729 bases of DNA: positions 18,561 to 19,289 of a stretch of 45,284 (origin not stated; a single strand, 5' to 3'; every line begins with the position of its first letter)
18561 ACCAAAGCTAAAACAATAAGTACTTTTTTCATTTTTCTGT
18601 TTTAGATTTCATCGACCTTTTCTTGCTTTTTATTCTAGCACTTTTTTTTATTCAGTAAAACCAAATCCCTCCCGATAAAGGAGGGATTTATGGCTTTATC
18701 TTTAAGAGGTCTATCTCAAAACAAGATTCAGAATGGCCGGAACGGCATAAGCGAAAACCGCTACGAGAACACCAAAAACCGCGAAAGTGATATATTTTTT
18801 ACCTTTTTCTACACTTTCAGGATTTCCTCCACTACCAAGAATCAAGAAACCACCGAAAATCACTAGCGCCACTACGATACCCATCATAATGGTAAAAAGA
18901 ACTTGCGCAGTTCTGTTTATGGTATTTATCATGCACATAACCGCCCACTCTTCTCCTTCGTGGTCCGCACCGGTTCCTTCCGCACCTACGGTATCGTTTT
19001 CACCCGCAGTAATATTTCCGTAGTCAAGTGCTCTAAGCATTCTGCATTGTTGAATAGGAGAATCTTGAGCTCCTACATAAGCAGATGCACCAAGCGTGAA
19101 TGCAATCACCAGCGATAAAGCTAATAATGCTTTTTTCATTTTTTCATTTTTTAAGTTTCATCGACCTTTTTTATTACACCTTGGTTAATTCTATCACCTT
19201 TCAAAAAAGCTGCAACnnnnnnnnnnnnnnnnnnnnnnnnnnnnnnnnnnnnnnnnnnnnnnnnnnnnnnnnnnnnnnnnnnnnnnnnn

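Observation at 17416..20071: Three tandem VirB2/TrbC-like (conjugative-pilin-like) small membrane proteins bracketed by two SAM methyltransferases and co-oriented with gyrA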

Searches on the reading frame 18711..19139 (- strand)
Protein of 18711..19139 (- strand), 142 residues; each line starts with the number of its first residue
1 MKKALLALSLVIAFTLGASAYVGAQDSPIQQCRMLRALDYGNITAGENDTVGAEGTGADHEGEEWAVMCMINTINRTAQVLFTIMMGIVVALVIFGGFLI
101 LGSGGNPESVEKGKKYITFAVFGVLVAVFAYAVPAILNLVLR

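Call 4: search_protein_families(library=pfam, proteins=[window:18711-19139:-], max_evalue=1)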
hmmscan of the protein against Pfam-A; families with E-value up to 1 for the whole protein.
window:18711-19139:- (142 aa): 3 families
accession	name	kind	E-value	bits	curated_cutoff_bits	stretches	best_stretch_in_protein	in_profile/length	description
PF18895.5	T4SS_pilin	-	2.3e-05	24.8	26.6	1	73-130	8-64/71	Type IV secretion system pilin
PF01554.23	MatE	-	0.0025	17.9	24.9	1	74-137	72-135/161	MatE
PF09490.15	CbtA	-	0.0091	16.3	30.7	1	50-128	47-122/239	Probable cobalt transporter subunit (CbtA)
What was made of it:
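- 18711..19139 (-): P2, 'type B' VirB2-like prepilin (142 aa). It has a signal peptide, a small acidic β-domain bracketed by the conserved Cys32 and Cys69, and a two-helix hairpin with an EKGKK loop. PF18895 24.8 bits, below the cut-off of 26.6 (call 4).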

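Call 15: find_homologous_proteins(query=window:18711-19139:-, max_evalue=0.001)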
Query window:18711-19139:- (142 aa): 7 proteins with E <= 0.001 among 155 candidates.
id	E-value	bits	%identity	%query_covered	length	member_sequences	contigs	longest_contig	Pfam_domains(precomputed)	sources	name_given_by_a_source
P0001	6.9e-85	299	100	100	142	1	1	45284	PF18895.6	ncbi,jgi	-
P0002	1.1e-31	127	47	100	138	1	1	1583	PF18895.6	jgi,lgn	-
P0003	1.0e-30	124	57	80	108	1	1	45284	-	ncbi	-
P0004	1.6e-30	124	52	99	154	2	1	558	PF18895.6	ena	-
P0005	1.1e-28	118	46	99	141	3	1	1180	-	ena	-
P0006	1.4e-28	117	46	99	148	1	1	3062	-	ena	-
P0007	3.8e-28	116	47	99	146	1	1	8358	-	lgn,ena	-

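Call 18: find_encoding_contigs(protein=P0001, flank=10000, max_places=4)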
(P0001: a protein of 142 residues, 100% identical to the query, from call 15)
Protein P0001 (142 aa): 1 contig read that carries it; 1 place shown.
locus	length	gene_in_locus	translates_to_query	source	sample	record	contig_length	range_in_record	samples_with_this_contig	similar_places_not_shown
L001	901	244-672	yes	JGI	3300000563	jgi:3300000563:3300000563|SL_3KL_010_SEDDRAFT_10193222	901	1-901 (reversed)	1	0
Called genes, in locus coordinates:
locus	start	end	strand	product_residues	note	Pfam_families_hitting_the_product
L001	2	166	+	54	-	?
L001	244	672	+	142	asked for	PF18895:T4SS_pilin (weak)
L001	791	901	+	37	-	?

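Call 19: find_encoding_contigs(protein=P0007, flank=10000, max_places=4)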
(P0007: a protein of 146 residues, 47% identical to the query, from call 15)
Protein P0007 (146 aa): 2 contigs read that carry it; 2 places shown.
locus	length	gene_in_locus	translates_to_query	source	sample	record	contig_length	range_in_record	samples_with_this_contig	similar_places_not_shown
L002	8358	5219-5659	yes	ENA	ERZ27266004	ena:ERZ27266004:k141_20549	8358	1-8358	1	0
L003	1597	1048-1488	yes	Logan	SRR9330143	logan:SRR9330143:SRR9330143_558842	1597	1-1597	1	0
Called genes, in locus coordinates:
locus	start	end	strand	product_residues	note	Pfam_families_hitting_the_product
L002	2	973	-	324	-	?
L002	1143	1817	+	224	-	PF13483:Lactamase_B_3, PF12706:Lactamase_B_2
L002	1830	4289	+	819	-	PF00521:DNA_topoisoIV, PF03989:DNA_gyraseA_C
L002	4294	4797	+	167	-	PF01209:Ubie_methyltran, PF01728:FtsJ (weak), PF05175:MTS (weak), PF13489:Methyltransf_23, PF13847:Methyltransf_31, PF08241:Methyltransf_11, PF08242:Methyltransf_12, PF13649:Methyltransf_25, +1 more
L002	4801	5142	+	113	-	PF18895:T4SS_pilin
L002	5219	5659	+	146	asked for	-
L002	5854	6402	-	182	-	-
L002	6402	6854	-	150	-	PF00011:HSP20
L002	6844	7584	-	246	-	PF13367:PrsW-protease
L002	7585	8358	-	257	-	?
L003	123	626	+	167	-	PF01209:Ubie_methyltran, PF01728:FtsJ (weak), PF05175:MTS (weak), PF13489:Methyltransf_23, PF13847:Methyltransf_31, PF08241:Methyltransf_11, PF08242:Methyltransf_12, PF13649:Methyltransf_25, +1 more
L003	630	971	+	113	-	PF18895:T4SS_pilin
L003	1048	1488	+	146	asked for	-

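Call 38: search_protein_representatives(alignment_id=A2)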
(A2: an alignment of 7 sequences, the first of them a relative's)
Query: 7 sequences, 142 profile positions. Proteins with E-value up to 0.001 (for the whole library): 6058; up to 1e-10: 360; up to 1e-30: 9. The best 150 are listed.
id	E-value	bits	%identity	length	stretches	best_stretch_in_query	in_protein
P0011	4.0e-53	195.4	-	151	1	1-141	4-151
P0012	3.0e-49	182.9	-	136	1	1-141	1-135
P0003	9.6e-47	174.8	-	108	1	30-141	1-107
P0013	4.1e-44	166.2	-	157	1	1-141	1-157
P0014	3.0e-41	156.9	-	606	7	74-129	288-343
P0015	1.4e-40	154.8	-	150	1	1-141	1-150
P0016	1.0e-37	145.5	-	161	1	1-141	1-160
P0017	6.9e-36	139.6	-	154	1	29-141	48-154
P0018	7.2e-33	129.8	-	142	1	1-141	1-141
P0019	7.6e-30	120.0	-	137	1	1-141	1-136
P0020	1.5e-28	115.7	-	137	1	1-141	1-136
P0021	3.6e-25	104.8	-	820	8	73-130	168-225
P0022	4.8e-24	101.2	-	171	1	1-141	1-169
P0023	5.6e-23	97.7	-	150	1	1-141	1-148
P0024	7.8e-23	97.2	-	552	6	80-138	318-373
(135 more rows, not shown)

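Call 56: predict_structure(alignment_id=A4)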
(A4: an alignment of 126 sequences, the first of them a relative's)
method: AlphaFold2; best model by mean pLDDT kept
length: 142 residues; sequences in the alignment: 126
mean_pLDDT: 88.7   pTM: 0.71
mean pLDDT of the five models: 88.7, 88.1, 87.7, 87.4, 87.1
residues with pLDDT >= 90: 83; 70-90: 50; 50-70: 9; < 50: 0
segments of 3 or more residues with pLDDT < 50: none
pLDDT, mean of each block of 10 residues (from residue 1): 76 76 73 92 92 94 92 89 91 96 96 95 92 89 82
secondary structure, 60 per line:
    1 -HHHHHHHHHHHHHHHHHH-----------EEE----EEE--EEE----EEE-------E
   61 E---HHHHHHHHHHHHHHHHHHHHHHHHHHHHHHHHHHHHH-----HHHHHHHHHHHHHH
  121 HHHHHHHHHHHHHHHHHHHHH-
elements in order: H2-19 E31-33 E38-40 E43-45 E50-52 H65-101 H107-141
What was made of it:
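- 18711..19139 (-): AF2 model: pLDDT 88.7, β-strands at 31-52, helices 65-101 and 107-141 (call 56).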

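Call 59: fold_search(model_id=the predicted structure, library=pdb)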
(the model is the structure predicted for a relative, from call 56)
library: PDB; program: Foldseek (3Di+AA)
matches with E <= 10: 222; with E <= 0.001: 0
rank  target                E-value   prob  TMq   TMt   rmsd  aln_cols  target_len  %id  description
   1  7a0g_EEE              6.9e-01  0.23  0.26  0.14   6.0        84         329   17  Structure of the SmhB pore of the tripartite alpha-pore forming toxin, Smh, from Serratia marcescens. (released 2021-03-31)
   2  1l6t_MODEL_1_A        1.0e+00  0.66  0.40  0.64   3.0        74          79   12  STRUCTURE OF ALA24/ASP61 TO ASP24/ASN61 SUBSTITUTED SUBUNIT C OF ESCHERICHIA COLI ATP SYNTHASE (released 2002-07-24)
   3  9rcv_E                1.1e+00  0.16  0.24  0.07   7.4        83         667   13  Structure of the Human Peptide-Loading Complex Arrested by HCMV US6 (released 2025-12-03)
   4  4biz_D                1.3e+00  0.35  0.38  0.27   4.7        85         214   13  Crystal structure of CpxAHDC (orthorhombic form 2) (released 2014-04-23)
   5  6s1k_E                1.3e+00  0.13  0.25  0.31   6.3        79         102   13  E. coli Core Signaling Unit, carrying QQQQ receptor mutation (released 2020-01-22)
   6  6ixg_B                1.7e+00  0.13  0.24  0.17   6.5        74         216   11  Crystal structure of native apo SH3BP5 (P41) (released 2019-03-20)
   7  7a0g_HHH              1.7e+00  0.13  0.24  0.14   6.2        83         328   16  Structure of the SmhB pore of the tripartite alpha-pore forming toxin, Smh, from Serratia marcescens. (released 2021-03-31)
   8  8zar_D                1.7e+00  0.04  0.21  0.10  43.1       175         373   16  EmrAB-TolC MFS-type tripartite multidrug efflux pump FA (released 2025-04-30)
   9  9a72_A                1.8e+00  0.60  0.44  0.23   2.8        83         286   10  Integrative model of YFMS-CHEW by crosslinking MS and deep learning (released 2024-09-18)
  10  1qu7_A                1.8e+00  0.10  0.23  0.16   8.1        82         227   11  FOUR HELICAL-BUNDLE STRUCTURE OF THE CYTOPLASMIC DOMAIN OF A SERINE CHEMOTAXIS RECEPTOR (released 2000-07-12)
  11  3lsq_A                1.9e+00  0.60  0.44  0.16   2.7        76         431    9  Trypanosoma brucei seryl-tRNA synthetase (released 2010-03-02)
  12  3epv_C                2.1e+00  0.69  0.38  0.50   2.4        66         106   12  X-ray Structure of the Metal-sensor CnrX in both the Apo- and Copper-bound Forms (released 2008-11-25)
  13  1a91_MODEL_1_A        2.2e+00  0.33  0.35  0.56   3.5        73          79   15  SUBUNIT C OF THE F1FO ATP SYNTHASE OF ESCHERICHIA COLI; NMR, 10 STRUCTURES (released 1998-07-01)
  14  5lfk_B                2.2e+00  0.18  0.34  0.23   5.2        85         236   13  Crystal structure of CpxAHDC (hemiphosphorylated form) (released 2017-06-07)
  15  7v35_R                2.2e+00  0.12  0.31  0.14   7.3        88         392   15  Cryo-EM structure of the GIPR/GLP-1R/GCGR triagonist peptide 20-bound human GCGR-Gs complex (released 2022-03-02)
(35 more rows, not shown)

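Call 60: search_protein_families(library=pfam, alignment_id=A4, max_evalue=0.001)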
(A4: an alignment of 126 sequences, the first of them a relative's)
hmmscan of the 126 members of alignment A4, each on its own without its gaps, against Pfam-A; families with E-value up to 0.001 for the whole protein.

A. member 1, P0001 (142 aa): 1 family
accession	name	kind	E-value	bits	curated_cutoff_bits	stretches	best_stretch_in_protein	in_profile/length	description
PF18895.5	T4SS_pilin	-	2.3e-05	24.8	26.6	1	73-130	8-64/71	Type IV secretion system pilin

B. families by the number of members that match (of 126 scanned): 5 families
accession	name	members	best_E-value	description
PF18895.5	T4SS_pilin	123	2e-14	Type IV secretion system pilin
PF19607.4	DUF6112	2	0.00015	Family of unknown function (DUF6112)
PF09679.15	TraQ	1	0.00042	Type-F conjugative transfer system pilin chaperone (TraQ)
PF07853.16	DUF1648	1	0.00071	Domain of unknown function (DUF1648)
PF24867.1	DUF7733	1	0.00099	Domain of unknown function (DUF7733)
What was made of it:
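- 18711..19139 (-): 123 of 126 relatives hit PF18895 (call 60).
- Most top hits are full-length matches of 135-170 aa (call 38), and 123 of 126 hit PF18895 (call 60).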

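Call 69: search_protein_families(library=ncbifam, proteins=[window:18711-19139:-], max_evalue=0.01)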
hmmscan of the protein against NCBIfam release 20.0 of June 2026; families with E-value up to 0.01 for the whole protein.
window:18711-19139:- (142 aa): 2 families
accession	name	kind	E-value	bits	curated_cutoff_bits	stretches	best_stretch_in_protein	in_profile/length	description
NF007130.1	PRK09575.1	equivalog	0.00089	18.6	445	1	71-137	82-149/435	MATE family efflux transporter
NF045849.1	ICE_MMCAP2_0565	equivalog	0.0048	16.5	40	1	72-137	11-76/80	Mbov_0395 family pilin-like conjugal transfer protein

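Call 70: search_protein_families(library=phrogs, proteins=[window:18711-19139:-], max_evalue=0.01)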
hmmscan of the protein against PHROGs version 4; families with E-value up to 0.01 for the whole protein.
window:18711-19139:- (142 aa): 0 families
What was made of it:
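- There is no holin, immunity or phage family hit (calls 4, 69, 70).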
